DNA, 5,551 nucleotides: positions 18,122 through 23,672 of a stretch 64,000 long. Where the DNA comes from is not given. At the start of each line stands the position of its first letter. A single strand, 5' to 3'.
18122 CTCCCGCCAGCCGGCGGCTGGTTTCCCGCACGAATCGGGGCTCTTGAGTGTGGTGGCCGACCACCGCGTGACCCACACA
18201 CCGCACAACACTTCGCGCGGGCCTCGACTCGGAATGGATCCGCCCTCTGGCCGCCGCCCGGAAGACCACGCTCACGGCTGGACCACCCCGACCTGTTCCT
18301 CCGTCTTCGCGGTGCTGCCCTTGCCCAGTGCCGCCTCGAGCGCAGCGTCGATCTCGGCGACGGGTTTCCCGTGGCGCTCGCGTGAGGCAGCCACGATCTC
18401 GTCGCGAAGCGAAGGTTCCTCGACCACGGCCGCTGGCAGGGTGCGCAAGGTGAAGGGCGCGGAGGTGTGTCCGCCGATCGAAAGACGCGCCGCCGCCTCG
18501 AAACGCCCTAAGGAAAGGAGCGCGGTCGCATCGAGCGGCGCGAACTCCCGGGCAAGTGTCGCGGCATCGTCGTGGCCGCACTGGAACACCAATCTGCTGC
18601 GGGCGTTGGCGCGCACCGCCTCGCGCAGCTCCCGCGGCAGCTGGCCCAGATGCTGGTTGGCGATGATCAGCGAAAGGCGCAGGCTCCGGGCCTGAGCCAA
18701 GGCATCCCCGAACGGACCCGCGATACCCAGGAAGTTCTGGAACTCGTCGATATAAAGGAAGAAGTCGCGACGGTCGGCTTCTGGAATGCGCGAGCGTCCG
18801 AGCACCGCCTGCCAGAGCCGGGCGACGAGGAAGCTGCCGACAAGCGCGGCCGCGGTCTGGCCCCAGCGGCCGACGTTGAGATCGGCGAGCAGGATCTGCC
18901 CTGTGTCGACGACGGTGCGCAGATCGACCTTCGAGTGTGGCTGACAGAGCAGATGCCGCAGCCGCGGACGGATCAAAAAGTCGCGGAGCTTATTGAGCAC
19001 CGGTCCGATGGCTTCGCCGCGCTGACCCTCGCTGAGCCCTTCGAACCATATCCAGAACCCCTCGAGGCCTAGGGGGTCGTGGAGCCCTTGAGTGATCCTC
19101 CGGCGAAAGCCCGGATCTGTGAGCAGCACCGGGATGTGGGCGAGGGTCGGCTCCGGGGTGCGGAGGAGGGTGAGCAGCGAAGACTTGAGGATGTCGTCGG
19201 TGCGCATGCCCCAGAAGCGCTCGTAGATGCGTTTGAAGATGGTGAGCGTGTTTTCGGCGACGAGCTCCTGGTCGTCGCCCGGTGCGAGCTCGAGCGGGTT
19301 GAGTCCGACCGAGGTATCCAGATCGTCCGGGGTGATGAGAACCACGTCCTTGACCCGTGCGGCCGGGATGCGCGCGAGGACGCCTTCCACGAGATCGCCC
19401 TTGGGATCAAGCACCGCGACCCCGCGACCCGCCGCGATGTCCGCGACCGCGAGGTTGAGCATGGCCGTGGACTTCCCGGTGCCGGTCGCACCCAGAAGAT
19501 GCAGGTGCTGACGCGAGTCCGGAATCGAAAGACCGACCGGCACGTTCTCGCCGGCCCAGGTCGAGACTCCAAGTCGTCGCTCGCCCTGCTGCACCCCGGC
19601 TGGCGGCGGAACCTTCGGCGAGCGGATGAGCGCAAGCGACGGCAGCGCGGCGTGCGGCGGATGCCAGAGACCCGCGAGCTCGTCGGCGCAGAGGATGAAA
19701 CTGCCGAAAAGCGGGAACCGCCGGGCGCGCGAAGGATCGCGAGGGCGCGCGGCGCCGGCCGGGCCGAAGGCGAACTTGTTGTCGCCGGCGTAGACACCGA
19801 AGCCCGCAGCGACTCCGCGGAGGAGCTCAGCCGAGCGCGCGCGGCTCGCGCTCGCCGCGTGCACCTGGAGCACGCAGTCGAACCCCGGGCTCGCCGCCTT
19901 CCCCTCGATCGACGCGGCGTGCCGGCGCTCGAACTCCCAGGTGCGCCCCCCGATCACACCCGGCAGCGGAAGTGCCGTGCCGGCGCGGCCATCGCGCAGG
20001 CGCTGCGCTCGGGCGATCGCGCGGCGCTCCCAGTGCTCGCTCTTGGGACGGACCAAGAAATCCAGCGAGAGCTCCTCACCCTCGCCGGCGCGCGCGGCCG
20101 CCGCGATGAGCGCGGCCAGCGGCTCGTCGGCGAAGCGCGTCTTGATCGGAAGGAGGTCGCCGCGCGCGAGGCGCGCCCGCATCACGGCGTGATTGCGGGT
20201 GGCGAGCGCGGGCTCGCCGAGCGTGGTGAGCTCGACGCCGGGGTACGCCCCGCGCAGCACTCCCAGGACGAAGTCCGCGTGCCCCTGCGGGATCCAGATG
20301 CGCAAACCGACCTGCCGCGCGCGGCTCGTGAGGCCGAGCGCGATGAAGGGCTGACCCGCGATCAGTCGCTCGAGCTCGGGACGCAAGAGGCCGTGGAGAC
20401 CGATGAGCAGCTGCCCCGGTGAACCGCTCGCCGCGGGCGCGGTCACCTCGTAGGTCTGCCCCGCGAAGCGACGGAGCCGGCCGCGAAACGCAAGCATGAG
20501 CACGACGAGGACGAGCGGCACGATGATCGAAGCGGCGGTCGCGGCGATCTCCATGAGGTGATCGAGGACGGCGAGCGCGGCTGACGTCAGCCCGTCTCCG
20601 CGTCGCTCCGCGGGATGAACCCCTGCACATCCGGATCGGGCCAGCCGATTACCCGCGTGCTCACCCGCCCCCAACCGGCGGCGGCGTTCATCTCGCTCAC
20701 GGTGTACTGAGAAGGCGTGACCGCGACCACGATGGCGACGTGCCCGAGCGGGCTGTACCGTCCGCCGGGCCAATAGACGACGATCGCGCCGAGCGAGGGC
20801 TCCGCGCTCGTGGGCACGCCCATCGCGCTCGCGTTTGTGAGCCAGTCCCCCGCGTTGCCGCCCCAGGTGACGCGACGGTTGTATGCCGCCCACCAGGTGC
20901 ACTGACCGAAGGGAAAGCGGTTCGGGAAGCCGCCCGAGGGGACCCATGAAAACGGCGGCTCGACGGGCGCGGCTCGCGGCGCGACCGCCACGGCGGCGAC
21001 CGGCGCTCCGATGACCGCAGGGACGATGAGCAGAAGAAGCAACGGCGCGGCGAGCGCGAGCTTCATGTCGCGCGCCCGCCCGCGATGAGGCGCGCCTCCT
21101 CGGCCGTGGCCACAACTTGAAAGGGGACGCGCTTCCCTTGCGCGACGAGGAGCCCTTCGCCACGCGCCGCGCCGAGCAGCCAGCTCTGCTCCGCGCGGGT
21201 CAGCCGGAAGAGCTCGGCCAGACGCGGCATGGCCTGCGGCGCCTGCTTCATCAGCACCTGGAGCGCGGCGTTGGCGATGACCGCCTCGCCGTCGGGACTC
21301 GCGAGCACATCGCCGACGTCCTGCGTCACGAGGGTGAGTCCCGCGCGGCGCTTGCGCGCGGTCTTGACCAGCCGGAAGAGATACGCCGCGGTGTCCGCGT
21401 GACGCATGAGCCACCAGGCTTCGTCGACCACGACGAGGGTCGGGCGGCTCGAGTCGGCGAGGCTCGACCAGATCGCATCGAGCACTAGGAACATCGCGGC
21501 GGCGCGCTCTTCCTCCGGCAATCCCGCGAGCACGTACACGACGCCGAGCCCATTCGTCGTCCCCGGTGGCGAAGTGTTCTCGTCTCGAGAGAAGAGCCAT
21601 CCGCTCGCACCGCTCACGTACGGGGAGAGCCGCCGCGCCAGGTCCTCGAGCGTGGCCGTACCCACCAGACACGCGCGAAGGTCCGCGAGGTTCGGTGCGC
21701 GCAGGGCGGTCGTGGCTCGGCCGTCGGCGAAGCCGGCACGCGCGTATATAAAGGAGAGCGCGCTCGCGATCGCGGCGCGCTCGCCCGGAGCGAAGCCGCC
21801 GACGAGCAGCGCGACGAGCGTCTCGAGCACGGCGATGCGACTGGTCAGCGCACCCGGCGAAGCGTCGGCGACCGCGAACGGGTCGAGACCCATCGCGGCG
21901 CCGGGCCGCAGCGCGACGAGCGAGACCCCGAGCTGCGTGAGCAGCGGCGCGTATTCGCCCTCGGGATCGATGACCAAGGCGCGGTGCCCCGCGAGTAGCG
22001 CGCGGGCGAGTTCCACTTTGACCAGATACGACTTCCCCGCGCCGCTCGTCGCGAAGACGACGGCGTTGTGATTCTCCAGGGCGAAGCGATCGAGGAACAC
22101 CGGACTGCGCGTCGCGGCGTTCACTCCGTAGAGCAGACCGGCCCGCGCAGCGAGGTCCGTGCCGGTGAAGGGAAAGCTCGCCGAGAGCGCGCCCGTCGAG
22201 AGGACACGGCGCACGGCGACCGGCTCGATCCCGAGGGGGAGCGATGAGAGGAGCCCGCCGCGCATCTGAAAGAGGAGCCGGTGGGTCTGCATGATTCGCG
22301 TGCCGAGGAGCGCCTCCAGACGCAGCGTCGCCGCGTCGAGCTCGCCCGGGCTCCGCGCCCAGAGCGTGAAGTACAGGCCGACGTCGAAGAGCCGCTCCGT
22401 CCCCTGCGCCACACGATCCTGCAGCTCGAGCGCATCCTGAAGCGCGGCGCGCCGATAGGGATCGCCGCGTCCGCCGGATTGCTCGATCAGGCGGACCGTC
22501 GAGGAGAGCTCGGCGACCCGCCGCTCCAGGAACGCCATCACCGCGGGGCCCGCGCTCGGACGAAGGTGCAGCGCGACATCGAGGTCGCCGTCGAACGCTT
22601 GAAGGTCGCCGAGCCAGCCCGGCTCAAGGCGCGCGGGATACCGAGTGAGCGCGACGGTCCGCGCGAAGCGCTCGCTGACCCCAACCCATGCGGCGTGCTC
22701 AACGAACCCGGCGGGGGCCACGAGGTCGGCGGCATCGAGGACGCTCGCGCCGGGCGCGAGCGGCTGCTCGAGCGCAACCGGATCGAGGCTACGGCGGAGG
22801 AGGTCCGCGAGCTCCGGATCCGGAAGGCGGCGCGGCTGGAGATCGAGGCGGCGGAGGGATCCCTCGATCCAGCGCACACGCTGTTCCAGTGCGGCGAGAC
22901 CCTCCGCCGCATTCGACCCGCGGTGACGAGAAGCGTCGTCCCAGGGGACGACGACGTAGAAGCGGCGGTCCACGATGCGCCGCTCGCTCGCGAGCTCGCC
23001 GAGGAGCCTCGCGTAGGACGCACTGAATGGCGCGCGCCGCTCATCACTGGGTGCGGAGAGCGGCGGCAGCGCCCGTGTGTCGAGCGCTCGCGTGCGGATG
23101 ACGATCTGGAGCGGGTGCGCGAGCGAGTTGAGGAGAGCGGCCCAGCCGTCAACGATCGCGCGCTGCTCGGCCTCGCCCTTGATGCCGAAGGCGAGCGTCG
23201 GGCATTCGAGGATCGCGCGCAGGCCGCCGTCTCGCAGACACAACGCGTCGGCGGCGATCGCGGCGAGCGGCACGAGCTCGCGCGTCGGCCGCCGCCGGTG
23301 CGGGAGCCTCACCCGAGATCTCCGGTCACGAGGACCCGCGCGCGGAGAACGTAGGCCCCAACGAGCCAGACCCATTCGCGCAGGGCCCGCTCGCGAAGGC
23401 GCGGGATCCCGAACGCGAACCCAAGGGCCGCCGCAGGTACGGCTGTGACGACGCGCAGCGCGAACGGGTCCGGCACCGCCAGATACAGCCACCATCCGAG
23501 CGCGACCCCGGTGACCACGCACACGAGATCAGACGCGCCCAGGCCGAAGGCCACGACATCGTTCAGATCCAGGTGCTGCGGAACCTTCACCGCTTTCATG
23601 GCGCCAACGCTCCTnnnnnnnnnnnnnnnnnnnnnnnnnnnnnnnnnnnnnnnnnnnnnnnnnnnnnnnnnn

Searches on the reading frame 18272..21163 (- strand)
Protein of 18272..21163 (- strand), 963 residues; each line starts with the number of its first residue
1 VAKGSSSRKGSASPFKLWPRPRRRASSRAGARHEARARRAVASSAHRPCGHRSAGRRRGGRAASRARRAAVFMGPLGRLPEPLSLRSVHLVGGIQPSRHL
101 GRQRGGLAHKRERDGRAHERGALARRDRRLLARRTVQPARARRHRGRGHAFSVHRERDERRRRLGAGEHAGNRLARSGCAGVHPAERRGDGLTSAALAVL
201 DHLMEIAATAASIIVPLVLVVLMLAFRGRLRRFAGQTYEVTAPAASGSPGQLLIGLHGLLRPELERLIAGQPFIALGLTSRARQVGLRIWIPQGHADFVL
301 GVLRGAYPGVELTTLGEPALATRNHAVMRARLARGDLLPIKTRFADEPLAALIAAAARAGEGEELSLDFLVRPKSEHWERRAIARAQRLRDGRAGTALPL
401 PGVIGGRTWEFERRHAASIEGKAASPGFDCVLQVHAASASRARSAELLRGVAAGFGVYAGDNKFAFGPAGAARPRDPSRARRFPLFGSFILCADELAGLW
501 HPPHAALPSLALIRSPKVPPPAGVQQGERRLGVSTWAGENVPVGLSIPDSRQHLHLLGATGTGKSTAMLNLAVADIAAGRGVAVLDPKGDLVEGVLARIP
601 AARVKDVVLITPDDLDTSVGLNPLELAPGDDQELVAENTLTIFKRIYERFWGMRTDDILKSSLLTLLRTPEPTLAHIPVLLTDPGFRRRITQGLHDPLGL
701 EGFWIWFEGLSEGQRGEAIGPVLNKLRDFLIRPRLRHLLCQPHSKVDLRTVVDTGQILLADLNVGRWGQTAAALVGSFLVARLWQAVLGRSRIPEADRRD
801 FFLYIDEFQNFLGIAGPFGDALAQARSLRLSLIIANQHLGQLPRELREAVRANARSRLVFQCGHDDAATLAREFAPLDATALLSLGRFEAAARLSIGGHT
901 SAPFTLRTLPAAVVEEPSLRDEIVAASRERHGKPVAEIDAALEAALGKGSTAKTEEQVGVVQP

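Call 16: search_protein_families(library=pfam, max_evalue=0.001, proteins=[window:18272-21163:-])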
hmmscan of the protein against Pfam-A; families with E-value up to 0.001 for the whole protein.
window:18272-21163:- (963 aa): 3 families
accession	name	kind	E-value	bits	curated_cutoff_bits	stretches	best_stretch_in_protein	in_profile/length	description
PF01935.23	DUF87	-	8.8e-06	26.4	23.2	1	537-651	8-120/220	Helicase HerA, central domain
PF10412.15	TrwB_AAD_bind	-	0.00024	20.5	20.5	0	547-596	11-60/387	Type IV secretion-system coupling protein DNA-binding domain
PF25199.1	nSTAND_NTPase5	-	0.0009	19.5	34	0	554-616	44-106/145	Novel STAND NTPase 5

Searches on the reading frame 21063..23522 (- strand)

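Call 39: search_protein_families(library=pfam, max_evalue=0.001, proteins=[window:21063-23522:-])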
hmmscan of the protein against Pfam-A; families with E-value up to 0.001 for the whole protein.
window:21063-23522:- (819 aa): 4 families
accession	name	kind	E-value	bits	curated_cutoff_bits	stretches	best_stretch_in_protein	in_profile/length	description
PF19044.6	P-loop_TraG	-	2.4e-12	46.7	25.8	1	696-784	253-344/413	TraG P-loop domain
PF12846.13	AAA_10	-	3.7e-10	39.8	27.5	1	674-748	219-295/362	AAA-like domain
PF01935.23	DUF87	-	1.9e-09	38.4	23.2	1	470-529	9-72/220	Helicase HerA, central domain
PF11130.14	TraC_F_IV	-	4.1e-06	26.5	28.1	0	350-431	294-374/375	TraC protein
